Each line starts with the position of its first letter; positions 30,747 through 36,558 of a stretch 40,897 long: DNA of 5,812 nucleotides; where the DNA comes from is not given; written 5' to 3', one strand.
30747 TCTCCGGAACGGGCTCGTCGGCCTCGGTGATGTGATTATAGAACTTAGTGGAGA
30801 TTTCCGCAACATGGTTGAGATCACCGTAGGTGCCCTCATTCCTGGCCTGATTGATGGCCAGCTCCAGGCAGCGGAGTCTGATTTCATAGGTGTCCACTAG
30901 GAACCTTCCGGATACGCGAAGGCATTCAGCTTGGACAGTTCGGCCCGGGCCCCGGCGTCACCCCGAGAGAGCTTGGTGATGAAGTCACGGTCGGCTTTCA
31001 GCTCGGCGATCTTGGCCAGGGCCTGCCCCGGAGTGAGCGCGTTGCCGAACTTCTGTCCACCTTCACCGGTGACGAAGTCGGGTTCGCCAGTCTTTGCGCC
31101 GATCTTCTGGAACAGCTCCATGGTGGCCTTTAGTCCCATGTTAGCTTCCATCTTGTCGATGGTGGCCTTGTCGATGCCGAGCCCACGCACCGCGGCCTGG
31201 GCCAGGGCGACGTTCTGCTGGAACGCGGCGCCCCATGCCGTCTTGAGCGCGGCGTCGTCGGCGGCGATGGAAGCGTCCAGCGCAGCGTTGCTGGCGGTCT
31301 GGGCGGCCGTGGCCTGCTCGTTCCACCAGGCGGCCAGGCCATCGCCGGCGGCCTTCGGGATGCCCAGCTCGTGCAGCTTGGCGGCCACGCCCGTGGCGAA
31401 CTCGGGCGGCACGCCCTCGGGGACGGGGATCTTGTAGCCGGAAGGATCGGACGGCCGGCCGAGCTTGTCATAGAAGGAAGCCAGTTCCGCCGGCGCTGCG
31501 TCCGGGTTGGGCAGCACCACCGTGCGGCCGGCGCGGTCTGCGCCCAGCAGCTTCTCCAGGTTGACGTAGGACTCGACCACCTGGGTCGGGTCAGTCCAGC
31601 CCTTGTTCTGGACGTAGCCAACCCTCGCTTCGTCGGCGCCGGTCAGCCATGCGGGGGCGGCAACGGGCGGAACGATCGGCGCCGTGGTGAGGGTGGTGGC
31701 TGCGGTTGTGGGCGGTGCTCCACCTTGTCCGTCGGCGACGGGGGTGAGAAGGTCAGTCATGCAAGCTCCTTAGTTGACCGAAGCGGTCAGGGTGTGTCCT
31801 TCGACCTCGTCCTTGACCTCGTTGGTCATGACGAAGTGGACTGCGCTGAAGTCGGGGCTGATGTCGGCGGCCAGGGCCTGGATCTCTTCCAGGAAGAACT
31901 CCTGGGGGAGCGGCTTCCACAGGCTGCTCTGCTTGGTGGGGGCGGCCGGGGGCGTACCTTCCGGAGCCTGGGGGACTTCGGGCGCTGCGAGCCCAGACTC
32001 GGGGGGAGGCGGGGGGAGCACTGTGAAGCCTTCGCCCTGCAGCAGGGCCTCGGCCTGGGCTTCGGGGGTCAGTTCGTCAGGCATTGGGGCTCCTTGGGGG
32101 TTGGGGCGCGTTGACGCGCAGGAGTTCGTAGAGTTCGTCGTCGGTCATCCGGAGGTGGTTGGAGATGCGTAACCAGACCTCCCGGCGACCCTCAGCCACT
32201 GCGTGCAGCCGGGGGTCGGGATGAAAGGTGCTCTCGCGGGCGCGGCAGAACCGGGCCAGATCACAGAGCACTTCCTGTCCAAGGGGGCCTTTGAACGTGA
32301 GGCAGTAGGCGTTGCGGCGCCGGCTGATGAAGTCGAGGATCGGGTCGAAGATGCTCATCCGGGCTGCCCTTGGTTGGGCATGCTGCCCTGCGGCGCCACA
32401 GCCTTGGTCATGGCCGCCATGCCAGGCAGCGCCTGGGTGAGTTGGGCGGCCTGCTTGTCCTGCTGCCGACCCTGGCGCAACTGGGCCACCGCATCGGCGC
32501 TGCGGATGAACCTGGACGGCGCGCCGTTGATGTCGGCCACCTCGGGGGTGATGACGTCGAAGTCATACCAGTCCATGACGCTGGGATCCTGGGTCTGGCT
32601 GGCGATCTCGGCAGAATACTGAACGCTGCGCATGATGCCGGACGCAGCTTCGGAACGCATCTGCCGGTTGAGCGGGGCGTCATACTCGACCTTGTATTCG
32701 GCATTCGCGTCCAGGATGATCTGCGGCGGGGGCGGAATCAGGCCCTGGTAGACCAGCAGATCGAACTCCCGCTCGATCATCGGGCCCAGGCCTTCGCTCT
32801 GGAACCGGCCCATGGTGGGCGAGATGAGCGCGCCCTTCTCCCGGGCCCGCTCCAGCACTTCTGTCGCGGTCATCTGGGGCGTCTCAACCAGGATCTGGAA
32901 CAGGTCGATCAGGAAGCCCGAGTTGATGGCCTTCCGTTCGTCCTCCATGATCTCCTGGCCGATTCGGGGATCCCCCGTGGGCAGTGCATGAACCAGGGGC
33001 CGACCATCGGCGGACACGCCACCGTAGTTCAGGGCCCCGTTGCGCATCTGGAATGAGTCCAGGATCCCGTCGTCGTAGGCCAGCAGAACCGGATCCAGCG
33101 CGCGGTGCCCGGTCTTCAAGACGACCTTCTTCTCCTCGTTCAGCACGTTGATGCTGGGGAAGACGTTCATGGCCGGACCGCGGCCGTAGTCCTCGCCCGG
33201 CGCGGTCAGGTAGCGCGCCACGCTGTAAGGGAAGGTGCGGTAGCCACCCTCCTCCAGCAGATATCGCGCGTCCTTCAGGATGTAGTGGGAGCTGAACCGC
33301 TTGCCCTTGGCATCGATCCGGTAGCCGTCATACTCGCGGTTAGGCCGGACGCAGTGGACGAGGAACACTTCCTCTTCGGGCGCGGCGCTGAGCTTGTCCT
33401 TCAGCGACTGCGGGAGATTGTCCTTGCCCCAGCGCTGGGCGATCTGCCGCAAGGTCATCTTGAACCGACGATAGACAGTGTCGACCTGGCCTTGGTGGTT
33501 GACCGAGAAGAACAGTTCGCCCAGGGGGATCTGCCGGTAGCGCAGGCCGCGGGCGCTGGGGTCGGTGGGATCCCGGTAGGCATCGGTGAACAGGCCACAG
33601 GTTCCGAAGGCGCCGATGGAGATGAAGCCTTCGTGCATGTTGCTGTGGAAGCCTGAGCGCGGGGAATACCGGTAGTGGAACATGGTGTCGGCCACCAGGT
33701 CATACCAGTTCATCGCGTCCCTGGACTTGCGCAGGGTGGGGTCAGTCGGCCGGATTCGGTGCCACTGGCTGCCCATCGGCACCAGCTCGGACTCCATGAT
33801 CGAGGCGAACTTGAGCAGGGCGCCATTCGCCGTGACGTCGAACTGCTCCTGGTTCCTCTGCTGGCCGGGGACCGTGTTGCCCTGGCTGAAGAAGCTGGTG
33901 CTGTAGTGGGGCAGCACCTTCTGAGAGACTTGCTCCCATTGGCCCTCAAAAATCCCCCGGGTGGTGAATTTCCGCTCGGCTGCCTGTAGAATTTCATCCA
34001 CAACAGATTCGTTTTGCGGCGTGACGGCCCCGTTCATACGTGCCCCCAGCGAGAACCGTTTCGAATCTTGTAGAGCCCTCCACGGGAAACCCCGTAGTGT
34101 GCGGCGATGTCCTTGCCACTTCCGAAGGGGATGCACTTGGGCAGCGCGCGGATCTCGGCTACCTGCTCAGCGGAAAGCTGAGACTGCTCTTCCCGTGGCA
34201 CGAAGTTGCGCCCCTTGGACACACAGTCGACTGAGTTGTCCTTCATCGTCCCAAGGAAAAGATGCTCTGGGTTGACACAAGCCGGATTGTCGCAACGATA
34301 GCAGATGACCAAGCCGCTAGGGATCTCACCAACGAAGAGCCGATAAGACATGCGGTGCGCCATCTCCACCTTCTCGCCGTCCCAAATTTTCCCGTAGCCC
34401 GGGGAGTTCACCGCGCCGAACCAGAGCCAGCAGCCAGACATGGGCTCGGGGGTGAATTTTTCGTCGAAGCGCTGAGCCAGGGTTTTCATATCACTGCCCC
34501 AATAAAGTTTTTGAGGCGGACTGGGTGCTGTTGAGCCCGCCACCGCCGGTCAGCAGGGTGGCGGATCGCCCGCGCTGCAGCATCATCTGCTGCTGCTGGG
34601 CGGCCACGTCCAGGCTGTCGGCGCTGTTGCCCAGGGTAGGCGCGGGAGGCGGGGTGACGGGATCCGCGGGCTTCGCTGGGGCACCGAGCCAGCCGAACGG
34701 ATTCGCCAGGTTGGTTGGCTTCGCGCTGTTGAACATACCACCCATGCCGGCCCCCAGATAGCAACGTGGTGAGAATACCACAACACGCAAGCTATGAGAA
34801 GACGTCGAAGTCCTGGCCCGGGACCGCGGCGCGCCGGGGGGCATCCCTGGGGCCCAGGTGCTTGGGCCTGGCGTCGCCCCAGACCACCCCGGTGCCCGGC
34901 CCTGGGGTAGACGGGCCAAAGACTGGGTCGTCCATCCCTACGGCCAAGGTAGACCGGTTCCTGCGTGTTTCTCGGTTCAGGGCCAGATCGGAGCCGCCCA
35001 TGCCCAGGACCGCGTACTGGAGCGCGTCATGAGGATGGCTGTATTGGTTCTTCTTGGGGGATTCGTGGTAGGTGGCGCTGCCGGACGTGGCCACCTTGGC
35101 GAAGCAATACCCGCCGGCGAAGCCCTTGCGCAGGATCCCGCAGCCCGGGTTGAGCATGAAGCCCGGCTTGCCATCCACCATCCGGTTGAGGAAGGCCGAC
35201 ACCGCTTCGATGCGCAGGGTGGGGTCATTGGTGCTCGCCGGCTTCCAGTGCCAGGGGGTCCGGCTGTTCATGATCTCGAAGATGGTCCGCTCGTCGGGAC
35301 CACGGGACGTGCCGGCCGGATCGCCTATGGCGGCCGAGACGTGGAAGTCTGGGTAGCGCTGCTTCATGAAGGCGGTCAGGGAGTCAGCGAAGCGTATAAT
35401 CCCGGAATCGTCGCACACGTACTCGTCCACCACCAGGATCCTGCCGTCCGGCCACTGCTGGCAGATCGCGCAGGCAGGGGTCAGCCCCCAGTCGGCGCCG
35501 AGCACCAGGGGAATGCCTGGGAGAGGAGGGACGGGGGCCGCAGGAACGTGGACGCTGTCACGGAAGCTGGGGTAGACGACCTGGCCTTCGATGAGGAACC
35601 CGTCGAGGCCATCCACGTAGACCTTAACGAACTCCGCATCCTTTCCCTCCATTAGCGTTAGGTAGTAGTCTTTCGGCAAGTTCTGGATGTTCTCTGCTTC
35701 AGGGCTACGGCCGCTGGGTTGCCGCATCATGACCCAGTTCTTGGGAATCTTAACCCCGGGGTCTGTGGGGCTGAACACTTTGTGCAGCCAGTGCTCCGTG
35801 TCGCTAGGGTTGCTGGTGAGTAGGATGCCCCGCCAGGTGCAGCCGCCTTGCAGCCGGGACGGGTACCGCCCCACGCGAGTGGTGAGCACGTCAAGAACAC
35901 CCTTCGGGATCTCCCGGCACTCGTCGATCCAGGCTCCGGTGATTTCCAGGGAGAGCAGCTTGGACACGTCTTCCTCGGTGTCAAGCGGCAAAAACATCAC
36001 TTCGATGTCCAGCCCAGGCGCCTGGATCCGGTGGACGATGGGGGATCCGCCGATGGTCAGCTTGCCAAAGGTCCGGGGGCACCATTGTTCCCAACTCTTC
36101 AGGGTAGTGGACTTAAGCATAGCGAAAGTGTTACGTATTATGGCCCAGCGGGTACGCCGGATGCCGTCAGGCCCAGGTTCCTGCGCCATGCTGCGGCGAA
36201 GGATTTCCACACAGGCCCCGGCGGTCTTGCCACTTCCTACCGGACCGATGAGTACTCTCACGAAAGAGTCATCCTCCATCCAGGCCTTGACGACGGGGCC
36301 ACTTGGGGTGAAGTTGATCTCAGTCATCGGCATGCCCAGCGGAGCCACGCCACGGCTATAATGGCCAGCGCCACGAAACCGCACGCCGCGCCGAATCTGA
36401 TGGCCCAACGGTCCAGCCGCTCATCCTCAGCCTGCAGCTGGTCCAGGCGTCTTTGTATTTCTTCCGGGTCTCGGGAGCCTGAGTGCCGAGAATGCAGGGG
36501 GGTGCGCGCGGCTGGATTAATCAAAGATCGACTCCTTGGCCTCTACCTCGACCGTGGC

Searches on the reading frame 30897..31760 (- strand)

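Call 100: search_protein_families(library=phrogs, proteins=[window:30897-31760:-], max_evalue=0.00001)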
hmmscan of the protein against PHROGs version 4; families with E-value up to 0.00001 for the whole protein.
window:30897-31760:- (287 aa): 1 family
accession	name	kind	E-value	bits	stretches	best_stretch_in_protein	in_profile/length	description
phrog_3742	-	unknown function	7.1e-42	145.3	1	12-252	12-257/287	-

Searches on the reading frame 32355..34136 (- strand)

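Call 100: search_protein_families(library=phrogs, proteins=[window:32355-34136:-], max_evalue=0.00001)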
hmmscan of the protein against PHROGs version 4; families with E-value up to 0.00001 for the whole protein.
window:32355-34136:- (593 aa): 4 families
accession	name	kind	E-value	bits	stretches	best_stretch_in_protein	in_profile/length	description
phrog_332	-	connector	9.3e-134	447.8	1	42-585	7-546/560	head-tail adaptor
phrog_21643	-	unknown function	1.4e-34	120.5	1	333-576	5-244/268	-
phrog_21528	-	unknown function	3.1e-28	99.8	1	60-268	17-218/224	-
phrog_449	-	connector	2.1e-16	60.5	1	55-577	14-509/520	head-tail adaptor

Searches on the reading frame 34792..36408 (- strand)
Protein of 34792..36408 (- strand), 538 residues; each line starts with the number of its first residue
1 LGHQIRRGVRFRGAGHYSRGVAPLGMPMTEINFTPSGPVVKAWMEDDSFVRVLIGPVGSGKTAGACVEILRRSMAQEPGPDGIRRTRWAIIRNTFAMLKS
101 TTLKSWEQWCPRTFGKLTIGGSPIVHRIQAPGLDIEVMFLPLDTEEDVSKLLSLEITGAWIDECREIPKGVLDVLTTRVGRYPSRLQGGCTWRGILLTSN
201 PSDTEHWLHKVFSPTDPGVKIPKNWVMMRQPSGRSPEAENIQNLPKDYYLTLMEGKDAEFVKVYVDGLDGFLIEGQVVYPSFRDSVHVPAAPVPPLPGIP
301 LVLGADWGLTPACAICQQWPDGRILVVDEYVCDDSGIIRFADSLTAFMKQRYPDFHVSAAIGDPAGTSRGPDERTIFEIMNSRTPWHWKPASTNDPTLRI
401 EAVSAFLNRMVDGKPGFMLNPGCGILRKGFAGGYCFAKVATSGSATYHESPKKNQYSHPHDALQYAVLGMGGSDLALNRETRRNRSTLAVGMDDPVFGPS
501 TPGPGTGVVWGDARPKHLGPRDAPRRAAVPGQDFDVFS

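Call 10: search_dna_similar(query=window:34792-36408:-, collection=phages, mode=protein, max_rows=15)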
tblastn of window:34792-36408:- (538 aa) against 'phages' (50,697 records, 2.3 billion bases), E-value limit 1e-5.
Records with a match: 30; places in all: 30; records where one place covers at least 80% of the query: 20.
Best place of each record, by identity: <60% 30.
By first word of the organism name: Burkholderia 5; Rhizobium 4; Caudoviricetes 3; Vibrio 2; Dunaliella 2; Bacteriophage 2; Myxococcus 2; Thermoanaerobacterium 2; Pelagibacter 1; Methylophilales 1; and 6 more.
By host as written in the record: - 8; Rhizobium phaseoli N831 2; Dunaliella viridis var. palmelloides Teodoresco (Chlorophyta) 2; Myxococcus xanthus strain DK883 2; Thermoanaerobacterium saccharolyticum JW/SL-YS485 2; Candidadtus Pelagibacter sp. HTCC1062 1; Rhizobium etli T3_14 1; Rhizobium phaseoli N931 1; and 11 more.
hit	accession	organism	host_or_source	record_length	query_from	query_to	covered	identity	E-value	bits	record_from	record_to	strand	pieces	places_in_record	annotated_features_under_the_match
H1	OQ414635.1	Pelagibacter phage EXVC031P Hodr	Candidadtus Pelagibacter sp. HTCC1062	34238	28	483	85%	40.3%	3e-103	346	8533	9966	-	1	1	hypothetical protein (x2)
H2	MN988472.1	Rhizobium phage RHph_TM3_14A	Rhizobium etli T3_14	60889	23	487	86%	38.4%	3e-72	256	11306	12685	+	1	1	terminase large subunit protein | hypothetical protein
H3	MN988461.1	Rhizobium phage RHph_TM27A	Rhizobium phaseoli N831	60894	23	487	86%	38.4%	3e-72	256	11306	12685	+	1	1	terminase large subunit protein | hypothetical protein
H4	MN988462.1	Rhizobium phage RHph_TM27B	Rhizobium phaseoli N831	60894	23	487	86%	38.4%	3e-72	256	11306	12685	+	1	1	terminase large subunit protein | hypothetical protein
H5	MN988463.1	Rhizobium phage RHph_TM29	Rhizobium phaseoli N931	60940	23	487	86%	38.4%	3e-72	256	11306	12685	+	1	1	terminase large subunit protein | hypothetical protein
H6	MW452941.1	Methylophilales phage MEP301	Methylophilales bacterium FZCC2181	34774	18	471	84%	38.9%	3e-91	311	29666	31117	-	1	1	terminase large subunit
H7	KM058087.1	Cronobacter phage vB_CsaP_Ss1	Cronobacter sakazakii ATCC BAA 894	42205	28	480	84%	38.5%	3e-91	311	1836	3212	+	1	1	putative terminase | hypothetical protein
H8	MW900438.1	Vibrio phage vB_ValP_VA-RY-3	Vibrio alginolyticus RY-3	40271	36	484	83%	37.4%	1e-89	307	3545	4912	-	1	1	putative terminase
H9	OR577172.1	Pseudomonas phage Rollin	Pseudomonas aeruginosa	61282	28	470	82%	37.6%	3e-75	265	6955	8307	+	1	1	hypothetical protein (x2)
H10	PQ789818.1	Burkholderia phage vB_E332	Burkholderia sp.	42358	22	471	84%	36.6%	2e-77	271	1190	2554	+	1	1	terminase large subunit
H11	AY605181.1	Burkholderia phage BcepC6B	-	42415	22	471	84%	35.7%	3e-77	271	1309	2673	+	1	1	g03: putative TerL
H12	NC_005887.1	Burkholderia phage BcepC6B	Burkholderia cepacia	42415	22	471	84%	35.7%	3e-77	271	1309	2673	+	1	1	TerL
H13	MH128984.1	Burkholderia phage vB_BmuP_KL4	-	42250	26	471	83%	35.0%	2e-75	265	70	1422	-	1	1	large terminase | small terminase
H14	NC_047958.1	Burkholderia phage vB_BmuP_KL4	-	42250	26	471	83%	35.0%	2e-75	265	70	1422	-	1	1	TerL | terminase small subunit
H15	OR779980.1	Pseudoalteromonas phage vB_Pun_Y3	Pseudoalteromonas nigrifaciens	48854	30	473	83%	33.8%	3e-70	250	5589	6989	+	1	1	terminase large subunit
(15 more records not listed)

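Call 95: find_related_loci(query=window:34792-36408:-, collection=genome_contigs, flank=6000)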
Query window:34792-36408:- (538 aa) in genome_contigs; peptide patterns used: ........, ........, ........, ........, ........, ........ (x = any residue, [..] = any of these).
31 stretches matched a pattern; 2 encode a relative of the query (tblastn E <= 1e-3); 2 distinct loci.
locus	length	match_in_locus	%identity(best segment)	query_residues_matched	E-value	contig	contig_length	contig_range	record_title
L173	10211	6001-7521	66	31-535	0e+0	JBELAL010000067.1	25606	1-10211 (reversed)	MAG: Holophaga sp. isolate SPRUCE 92 SPRUCE_92_67, whole genome shotgun sequence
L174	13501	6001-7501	57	31-537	5e-131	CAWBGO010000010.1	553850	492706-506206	MAG: Terriglobales bacterium isolate MFD06714.bin.2.40 genome assembly, contig: contig_36497, whole genome shotgun seque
